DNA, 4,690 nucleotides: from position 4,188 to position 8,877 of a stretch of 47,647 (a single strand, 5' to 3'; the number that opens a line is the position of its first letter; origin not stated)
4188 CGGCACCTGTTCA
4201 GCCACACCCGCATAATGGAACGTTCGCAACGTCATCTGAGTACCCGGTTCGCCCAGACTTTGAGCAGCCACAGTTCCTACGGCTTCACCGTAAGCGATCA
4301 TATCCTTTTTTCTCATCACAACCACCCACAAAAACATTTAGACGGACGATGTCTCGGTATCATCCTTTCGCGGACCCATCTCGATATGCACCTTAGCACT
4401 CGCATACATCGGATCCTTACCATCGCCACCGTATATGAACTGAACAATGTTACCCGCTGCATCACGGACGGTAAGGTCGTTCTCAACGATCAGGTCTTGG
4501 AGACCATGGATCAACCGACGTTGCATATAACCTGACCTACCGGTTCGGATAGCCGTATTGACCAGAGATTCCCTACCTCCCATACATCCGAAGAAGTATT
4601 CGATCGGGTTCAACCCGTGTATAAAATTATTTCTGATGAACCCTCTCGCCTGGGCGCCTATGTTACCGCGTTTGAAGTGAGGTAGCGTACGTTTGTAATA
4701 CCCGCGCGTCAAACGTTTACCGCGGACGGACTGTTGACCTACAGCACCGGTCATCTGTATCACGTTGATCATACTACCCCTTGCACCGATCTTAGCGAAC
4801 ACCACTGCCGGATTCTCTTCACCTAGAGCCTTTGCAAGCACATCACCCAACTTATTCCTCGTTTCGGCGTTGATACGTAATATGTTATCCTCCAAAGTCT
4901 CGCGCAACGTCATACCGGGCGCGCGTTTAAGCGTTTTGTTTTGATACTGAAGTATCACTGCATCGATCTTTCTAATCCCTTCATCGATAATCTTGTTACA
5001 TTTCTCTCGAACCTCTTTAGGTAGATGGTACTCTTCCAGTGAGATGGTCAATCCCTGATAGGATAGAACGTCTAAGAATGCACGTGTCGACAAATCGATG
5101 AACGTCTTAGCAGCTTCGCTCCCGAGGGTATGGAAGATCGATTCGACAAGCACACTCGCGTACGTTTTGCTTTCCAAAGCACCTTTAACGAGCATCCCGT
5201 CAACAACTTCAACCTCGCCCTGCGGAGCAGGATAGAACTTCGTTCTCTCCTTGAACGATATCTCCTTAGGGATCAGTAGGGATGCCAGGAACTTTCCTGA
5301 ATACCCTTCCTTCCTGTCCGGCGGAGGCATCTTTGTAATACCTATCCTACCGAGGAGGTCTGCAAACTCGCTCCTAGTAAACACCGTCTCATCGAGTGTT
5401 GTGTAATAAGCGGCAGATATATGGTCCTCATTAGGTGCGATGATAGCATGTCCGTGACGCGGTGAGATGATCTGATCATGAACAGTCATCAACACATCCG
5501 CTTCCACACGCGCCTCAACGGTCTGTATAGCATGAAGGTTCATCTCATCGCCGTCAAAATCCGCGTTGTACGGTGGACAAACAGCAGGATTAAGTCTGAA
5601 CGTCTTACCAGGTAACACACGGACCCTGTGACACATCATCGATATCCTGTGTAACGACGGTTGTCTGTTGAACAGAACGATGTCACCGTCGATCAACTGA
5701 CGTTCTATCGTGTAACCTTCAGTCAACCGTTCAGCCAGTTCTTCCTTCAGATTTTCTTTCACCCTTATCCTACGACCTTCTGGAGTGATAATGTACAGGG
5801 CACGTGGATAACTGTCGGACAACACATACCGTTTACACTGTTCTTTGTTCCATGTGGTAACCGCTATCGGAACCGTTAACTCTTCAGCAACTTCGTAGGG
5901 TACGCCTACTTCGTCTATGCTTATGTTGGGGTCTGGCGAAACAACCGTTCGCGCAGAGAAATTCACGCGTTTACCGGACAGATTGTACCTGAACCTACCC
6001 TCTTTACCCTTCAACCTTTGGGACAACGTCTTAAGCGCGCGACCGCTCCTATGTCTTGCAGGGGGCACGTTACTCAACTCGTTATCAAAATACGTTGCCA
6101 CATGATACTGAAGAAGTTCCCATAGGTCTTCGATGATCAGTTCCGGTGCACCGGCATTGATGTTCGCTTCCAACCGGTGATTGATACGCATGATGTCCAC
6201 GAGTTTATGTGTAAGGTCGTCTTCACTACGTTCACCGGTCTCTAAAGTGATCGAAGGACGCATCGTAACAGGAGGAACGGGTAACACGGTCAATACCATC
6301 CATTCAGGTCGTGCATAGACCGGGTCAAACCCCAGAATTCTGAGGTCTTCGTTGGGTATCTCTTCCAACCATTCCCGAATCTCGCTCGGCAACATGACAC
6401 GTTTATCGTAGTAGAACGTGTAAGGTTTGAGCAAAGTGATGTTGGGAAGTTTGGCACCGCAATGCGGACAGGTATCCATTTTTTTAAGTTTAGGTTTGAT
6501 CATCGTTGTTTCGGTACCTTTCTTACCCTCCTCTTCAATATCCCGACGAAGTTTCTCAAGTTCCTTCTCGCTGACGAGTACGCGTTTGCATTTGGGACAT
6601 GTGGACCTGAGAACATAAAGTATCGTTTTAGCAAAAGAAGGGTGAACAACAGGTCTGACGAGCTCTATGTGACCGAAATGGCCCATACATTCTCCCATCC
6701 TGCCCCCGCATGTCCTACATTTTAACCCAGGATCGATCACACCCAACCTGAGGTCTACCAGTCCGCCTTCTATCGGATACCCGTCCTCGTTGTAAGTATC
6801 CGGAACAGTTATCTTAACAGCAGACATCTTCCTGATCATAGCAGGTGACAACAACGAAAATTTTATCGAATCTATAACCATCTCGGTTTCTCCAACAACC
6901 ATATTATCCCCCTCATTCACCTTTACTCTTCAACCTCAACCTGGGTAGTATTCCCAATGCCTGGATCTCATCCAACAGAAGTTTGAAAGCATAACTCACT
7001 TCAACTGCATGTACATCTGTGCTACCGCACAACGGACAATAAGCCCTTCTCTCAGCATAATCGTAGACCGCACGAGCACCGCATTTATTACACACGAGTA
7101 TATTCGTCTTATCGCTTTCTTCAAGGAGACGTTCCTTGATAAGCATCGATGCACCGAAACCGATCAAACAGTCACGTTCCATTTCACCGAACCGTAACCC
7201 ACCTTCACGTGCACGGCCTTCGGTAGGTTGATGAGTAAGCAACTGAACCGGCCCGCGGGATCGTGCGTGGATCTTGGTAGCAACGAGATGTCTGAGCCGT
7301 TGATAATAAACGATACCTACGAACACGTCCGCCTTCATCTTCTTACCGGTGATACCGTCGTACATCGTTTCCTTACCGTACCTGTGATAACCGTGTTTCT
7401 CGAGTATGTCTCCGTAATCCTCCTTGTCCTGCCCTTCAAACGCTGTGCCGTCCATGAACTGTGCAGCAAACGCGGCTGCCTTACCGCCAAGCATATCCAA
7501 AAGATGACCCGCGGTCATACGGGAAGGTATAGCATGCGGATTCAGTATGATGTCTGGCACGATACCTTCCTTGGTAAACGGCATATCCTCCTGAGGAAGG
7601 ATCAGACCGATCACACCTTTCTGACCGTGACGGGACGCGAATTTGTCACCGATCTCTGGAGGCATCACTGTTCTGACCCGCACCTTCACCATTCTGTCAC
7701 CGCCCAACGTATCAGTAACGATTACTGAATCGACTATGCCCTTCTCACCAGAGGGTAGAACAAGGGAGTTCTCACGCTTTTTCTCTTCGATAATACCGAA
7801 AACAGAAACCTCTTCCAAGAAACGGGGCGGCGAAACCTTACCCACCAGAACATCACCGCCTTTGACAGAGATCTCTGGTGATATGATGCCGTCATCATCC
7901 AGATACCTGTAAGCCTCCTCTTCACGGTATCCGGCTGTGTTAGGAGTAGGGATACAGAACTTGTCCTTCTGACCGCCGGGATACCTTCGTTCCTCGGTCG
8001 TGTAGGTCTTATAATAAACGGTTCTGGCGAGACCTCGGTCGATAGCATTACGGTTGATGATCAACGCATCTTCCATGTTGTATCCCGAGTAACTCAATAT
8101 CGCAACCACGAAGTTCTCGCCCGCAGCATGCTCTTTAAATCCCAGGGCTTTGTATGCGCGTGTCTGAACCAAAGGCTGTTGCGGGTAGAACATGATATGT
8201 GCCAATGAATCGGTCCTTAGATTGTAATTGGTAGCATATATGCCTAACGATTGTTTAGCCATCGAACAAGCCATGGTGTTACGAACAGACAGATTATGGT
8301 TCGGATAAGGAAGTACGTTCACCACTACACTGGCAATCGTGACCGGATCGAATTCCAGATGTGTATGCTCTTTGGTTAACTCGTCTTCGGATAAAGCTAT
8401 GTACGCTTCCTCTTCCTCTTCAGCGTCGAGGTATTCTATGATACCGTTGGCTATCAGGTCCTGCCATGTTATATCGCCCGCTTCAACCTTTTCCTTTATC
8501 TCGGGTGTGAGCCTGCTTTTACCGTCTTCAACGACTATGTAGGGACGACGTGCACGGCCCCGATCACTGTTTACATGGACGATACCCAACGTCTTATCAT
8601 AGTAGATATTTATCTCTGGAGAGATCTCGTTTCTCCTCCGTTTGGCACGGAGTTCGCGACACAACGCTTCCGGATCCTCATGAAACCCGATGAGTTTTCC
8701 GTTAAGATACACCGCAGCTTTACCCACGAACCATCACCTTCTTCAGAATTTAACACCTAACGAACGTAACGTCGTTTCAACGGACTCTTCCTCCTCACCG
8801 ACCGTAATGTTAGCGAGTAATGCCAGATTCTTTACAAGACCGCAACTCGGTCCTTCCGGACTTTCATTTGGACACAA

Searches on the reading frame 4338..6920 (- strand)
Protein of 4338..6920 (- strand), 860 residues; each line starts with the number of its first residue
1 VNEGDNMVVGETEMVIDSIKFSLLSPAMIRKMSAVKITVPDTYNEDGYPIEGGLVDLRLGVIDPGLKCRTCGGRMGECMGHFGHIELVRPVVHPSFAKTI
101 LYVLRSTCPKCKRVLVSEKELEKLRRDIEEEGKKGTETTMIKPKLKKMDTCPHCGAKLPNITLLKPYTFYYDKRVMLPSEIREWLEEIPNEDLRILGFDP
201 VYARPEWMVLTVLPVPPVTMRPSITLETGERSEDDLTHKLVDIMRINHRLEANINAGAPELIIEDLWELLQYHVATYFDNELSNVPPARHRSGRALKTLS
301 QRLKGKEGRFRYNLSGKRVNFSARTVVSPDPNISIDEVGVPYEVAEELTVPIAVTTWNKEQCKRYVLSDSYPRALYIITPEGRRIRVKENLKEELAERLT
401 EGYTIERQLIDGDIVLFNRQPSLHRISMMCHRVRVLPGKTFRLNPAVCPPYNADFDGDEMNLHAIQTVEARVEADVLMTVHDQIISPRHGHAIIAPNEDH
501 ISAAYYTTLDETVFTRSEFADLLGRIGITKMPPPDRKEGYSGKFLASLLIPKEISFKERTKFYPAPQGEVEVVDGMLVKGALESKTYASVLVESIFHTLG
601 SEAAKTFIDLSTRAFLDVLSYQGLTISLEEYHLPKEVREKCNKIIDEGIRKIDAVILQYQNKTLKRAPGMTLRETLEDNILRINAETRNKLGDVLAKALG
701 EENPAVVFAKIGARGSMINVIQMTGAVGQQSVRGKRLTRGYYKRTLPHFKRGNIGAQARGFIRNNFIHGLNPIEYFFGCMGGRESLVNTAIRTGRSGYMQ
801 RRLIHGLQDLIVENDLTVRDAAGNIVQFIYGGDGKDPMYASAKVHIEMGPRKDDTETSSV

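Call 14: search_protein_families(library=pfam, proteins=[window:4338-6920:-], max_evalue=0.001)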
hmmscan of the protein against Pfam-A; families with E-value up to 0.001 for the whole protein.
window:4338-6920:- (860 aa): 5 families
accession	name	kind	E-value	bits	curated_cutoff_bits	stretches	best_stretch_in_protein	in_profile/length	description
PF04997.17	RNA_pol_Rpb1_1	-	7.2e-95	318.3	39.7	1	16-314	4-312/312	RNA polymerase Rpb1, domain 1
PF00623.25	RNA_pol_Rpb1_2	-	4.6e-64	216.1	25.3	1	316-480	1-166/166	RNA polymerase Rpb1, domain 2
PF05000.22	RNA_pol_Rpb1_4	-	7.1e-27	93.9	24.8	1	659-762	4-107/107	RNA polymerase Rpb1, domain 4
PF04998.22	RNA_pol_Rpb1_5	-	2.9e-25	89.6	28.5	1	769-834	1-66/267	RNA polymerase Rpb1, domain 5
PF04983.23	RNA_pol_Rpb1_3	-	1.4e-20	74.2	28.9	1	483-629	1-160/162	RNA polymerase Rpb1, domain 3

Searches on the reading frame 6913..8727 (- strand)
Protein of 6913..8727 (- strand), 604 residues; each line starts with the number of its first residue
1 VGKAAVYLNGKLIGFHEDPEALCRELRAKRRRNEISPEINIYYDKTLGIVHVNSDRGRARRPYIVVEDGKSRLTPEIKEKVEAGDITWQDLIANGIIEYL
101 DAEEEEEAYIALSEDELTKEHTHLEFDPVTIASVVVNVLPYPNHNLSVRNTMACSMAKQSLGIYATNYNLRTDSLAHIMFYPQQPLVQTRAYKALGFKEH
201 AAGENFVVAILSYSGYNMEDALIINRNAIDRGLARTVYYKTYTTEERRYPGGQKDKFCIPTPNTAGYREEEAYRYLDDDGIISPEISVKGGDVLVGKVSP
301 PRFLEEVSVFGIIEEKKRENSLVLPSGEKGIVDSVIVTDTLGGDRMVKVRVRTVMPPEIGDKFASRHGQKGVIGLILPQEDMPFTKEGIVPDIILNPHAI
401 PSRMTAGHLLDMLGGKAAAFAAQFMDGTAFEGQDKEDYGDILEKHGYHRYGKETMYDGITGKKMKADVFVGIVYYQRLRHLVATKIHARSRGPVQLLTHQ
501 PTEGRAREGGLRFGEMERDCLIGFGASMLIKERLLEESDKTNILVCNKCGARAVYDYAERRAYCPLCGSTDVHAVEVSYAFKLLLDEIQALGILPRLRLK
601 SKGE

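Call 14: search_protein_families(library=pfam, proteins=[window:6913-8727:-], max_evalue=0.001)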
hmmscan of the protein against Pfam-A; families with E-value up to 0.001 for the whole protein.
window:6913-8727:- (604 aa): 5 families
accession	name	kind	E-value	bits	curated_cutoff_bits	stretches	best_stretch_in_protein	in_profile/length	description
PF00562.33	RNA_pol_Rpb2_6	-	5.4e-140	467.2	23.4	1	137-507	3-373/373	RNA polymerase Rpb2, domain 6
PF04560.25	RNA_pol_Rpb2_7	-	2.2e-27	95.7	32.1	1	509-599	1-86/87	RNA polymerase Rpb2, domain 7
PF04566.18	RNA_pol_Rpb2_4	-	1.5e-22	79.9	28.7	1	6-67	1-62/62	RNA polymerase Rpb2, domain 4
PF04567.22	RNA_pol_Rpb2_5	-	1.1e-09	39.4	21.1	1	88-121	1-34/66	RNA polymerase Rpb2, domain 5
PF23145.1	Zf_2nd_IFT121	-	6.4e-05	23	25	1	540-569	13-42/45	IFT121, second zinc finger domain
